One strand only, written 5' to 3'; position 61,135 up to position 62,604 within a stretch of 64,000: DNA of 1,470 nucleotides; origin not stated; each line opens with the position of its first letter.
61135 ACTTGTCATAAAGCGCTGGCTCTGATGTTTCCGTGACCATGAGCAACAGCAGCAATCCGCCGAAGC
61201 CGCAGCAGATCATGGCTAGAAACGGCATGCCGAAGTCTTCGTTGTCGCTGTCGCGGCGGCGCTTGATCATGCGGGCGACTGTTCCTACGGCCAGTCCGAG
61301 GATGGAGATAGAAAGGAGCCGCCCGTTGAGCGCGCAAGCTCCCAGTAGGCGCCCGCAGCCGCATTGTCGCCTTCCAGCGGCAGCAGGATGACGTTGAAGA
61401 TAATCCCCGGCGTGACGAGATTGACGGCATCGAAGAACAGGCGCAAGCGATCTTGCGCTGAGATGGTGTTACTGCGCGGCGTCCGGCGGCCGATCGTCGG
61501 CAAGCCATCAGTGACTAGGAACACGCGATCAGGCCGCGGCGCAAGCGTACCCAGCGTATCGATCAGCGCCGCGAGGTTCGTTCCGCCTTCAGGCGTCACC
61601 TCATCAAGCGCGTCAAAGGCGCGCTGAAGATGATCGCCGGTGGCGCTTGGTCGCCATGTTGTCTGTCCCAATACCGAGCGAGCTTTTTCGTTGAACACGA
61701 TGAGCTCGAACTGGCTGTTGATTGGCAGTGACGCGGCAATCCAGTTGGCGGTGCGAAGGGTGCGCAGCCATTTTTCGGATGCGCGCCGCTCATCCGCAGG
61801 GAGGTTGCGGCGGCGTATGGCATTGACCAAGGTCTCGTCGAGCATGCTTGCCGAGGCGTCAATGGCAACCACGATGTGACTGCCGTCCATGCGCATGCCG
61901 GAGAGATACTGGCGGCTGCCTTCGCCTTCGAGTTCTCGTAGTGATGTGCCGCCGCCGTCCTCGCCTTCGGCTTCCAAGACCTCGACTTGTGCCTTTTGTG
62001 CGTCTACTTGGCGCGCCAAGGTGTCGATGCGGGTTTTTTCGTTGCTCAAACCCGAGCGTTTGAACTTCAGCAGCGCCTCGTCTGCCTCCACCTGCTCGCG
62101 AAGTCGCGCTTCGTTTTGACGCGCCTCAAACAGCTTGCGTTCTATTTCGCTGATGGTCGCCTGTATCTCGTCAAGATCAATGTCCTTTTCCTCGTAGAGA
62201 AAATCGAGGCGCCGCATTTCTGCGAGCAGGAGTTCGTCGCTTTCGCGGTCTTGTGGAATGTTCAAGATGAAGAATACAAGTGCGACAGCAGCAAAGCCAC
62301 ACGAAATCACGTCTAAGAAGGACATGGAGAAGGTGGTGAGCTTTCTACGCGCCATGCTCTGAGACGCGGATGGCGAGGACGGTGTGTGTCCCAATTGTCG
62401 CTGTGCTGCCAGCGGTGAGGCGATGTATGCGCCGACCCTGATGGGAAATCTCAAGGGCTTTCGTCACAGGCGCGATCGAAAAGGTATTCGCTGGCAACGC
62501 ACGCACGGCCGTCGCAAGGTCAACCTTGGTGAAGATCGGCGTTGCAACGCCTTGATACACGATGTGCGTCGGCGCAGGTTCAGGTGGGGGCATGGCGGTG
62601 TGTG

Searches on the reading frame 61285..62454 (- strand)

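Call 15: search_protein_families(library=pfam, proteins=[window:61285-62454:-], max_evalue=0.001)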
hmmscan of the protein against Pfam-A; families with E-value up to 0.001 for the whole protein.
window:61285-62454:- (389 aa): 1 family
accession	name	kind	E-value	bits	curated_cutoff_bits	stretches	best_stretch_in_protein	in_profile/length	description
PF13519.12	VWA_2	-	6.3e-07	30.4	27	1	194-317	1-106/107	von Willebrand factor type A domain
